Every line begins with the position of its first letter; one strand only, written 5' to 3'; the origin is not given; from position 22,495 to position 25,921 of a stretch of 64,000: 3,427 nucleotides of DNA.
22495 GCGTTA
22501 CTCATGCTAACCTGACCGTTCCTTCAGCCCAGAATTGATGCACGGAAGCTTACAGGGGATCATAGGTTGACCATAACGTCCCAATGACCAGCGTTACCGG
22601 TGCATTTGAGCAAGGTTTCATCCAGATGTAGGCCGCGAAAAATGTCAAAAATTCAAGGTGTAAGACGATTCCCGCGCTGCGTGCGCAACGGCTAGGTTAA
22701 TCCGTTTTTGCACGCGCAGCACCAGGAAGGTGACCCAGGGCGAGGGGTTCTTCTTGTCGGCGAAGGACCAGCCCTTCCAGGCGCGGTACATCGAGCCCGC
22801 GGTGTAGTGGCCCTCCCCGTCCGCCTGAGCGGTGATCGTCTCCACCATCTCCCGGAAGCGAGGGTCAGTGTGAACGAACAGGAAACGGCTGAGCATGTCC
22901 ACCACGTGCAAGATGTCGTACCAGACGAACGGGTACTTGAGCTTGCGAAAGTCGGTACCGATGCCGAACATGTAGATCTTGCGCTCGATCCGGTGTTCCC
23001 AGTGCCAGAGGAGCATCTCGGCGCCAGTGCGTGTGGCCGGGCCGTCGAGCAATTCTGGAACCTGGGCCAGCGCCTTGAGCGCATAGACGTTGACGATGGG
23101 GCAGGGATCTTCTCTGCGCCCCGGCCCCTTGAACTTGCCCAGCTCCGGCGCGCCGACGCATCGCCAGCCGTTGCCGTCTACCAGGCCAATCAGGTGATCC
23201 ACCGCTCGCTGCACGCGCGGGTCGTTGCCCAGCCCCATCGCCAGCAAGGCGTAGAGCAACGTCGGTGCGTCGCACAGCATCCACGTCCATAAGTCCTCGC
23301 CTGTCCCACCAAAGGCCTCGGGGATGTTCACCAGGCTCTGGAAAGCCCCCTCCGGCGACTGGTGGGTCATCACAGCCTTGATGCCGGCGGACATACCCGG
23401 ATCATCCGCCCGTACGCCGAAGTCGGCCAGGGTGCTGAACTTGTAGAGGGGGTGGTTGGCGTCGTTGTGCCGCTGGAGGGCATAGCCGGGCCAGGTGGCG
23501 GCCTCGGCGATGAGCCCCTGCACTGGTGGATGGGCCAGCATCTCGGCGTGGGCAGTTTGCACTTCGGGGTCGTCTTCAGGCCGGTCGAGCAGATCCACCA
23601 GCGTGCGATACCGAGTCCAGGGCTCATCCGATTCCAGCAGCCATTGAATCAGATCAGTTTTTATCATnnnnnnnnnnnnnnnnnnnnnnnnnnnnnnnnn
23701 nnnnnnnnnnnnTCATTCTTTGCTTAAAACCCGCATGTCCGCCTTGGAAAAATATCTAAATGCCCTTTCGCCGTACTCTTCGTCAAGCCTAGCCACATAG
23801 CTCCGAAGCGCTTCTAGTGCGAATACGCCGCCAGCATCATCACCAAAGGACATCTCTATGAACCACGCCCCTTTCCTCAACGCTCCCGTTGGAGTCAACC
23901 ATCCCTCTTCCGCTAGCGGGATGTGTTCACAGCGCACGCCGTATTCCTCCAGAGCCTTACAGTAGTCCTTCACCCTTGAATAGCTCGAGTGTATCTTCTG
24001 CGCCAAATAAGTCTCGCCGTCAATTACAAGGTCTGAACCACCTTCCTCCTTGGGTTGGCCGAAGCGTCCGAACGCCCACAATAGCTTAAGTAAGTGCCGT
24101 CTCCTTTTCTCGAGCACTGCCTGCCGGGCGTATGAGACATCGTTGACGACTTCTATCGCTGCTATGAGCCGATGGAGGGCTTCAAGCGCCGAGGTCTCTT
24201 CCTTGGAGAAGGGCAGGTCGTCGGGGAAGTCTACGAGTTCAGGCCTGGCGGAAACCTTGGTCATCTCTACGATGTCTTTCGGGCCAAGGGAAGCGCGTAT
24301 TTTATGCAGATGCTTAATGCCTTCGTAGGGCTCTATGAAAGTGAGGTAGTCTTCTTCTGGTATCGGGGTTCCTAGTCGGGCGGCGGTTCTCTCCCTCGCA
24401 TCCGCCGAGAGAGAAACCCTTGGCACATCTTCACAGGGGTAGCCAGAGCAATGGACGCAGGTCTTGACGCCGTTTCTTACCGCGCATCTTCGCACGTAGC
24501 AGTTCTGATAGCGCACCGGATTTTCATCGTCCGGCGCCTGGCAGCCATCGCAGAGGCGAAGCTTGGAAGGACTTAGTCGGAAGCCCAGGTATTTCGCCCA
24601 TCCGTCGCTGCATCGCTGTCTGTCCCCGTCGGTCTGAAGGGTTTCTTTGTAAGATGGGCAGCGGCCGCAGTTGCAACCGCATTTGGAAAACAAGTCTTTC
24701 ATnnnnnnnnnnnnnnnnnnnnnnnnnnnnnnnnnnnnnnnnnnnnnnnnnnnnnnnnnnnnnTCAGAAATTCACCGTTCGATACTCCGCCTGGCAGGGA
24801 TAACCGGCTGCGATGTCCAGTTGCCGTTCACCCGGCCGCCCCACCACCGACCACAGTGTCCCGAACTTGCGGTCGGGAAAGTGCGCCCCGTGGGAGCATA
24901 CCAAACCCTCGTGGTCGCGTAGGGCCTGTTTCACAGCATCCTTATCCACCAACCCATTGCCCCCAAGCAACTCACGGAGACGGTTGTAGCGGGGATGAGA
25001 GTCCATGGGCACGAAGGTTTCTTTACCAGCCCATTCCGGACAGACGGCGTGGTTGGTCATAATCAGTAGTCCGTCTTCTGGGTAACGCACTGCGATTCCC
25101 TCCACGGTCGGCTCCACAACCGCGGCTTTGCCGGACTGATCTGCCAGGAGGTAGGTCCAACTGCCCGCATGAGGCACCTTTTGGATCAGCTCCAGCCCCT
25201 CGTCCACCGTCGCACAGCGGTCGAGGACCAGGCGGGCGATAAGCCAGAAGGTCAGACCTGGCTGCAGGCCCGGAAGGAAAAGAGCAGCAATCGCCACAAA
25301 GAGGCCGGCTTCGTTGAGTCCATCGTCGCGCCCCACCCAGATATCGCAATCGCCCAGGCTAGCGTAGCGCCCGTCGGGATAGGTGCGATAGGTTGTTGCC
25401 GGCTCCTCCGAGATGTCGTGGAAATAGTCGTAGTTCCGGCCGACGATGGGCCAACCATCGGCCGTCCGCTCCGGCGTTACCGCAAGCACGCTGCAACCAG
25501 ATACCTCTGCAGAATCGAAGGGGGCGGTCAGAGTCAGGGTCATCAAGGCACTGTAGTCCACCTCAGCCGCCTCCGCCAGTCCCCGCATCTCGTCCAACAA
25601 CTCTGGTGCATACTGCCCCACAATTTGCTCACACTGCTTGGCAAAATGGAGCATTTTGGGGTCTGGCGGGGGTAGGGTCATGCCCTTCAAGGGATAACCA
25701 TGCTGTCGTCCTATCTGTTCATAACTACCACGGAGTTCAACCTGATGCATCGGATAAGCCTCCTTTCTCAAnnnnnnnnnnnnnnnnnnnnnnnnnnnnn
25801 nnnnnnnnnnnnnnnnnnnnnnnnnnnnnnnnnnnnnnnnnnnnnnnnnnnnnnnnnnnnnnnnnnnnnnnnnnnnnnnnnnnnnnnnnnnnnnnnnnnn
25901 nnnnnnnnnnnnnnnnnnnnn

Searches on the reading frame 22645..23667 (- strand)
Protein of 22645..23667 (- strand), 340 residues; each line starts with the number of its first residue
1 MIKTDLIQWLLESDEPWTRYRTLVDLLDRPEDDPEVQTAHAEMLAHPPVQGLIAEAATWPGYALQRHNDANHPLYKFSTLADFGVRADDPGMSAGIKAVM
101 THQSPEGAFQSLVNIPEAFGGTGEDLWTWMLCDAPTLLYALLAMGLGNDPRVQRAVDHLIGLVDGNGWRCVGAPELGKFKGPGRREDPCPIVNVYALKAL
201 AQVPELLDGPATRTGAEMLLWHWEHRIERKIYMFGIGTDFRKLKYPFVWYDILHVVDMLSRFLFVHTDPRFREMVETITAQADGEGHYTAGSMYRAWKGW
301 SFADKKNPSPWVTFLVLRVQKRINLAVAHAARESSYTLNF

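Call 27: search_protein_families(library=pfam, proteins=[window:22645-23667:-], max_evalue=0.01)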
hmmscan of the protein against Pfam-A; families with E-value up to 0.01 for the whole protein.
window:22645-23667:- (340 aa): 1 family
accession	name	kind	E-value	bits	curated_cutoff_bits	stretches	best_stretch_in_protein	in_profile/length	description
PF17959.7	EF-hand_14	-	0.0039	17.9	23.7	0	77-104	23-50/90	EF-hand domain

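Call 67: search_solved_structures(query=window:22645-23667:-, max_evalue=1, show_alignments=0)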
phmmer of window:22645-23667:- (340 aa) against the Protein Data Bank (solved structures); distinct sequences matched with E-value up to 1: 3.
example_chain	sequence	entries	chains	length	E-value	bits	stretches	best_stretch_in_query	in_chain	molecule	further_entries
2y4i_B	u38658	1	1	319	0.58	12.4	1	165-243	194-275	KINASE SUPPRESSOR OF RAS 2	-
5kkr_B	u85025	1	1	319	0.58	12.4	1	165-243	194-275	Kinase suppressor of Ras 2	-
7juq_B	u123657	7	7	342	0.66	12.2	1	165-243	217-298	Kinase suppressor of Ras 2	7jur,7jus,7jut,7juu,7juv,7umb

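Call 71: search_protein_families(library=ncbifam, proteins=[window:22645-23667:-], max_evalue=0.001)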
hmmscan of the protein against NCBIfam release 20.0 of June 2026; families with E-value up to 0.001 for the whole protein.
window:22645-23667:- (340 aa): 0 families

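Call 72: search_protein_families(library=padloc, proteins=[window:22645-23667:-], max_evalue=0.001)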
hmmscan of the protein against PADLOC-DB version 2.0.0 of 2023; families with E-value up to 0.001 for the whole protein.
window:22645-23667:- (340 aa): 0 families

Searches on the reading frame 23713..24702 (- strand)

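Call 27: search_protein_families(library=pfam, proteins=[window:23713-24702:-], max_evalue=0.01)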
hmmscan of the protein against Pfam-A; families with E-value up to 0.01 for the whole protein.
window:23713-24702:- (329 aa): 1 family
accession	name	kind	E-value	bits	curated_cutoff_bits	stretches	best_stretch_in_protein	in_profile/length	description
PF12675.12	DUF3795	-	1.4e-11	45.2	22.6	1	5-93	2-81/83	Protein of unknown function (DUF3795)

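Call 71: search_protein_families(library=ncbifam, proteins=[window:23713-24702:-], max_evalue=0.001)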
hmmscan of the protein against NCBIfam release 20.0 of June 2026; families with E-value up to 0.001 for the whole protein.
window:23713-24702:- (329 aa): 0 families

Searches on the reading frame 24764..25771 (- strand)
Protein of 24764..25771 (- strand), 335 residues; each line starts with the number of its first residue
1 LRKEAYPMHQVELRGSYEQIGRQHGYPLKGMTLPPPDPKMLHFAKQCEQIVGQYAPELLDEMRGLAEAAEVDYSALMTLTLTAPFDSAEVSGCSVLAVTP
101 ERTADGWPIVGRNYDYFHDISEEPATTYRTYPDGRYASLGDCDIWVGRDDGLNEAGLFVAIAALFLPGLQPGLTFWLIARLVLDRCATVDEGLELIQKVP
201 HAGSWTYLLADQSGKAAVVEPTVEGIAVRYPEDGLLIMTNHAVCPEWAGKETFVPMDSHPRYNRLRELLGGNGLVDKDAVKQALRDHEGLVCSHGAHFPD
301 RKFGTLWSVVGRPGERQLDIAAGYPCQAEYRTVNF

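Call 71: search_protein_families(library=ncbifam, proteins=[window:24764-25771:-], max_evalue=0.001)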
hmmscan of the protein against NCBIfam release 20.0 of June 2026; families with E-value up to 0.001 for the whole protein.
window:24764-25771:- (335 aa): 1 family
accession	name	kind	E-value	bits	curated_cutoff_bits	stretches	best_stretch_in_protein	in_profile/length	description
NF040521.1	C45_proenzyme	subfamily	1.3e-66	225.2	85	1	14-318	1-313/313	C45 family autoproteolytic acyltransferase/hydrolase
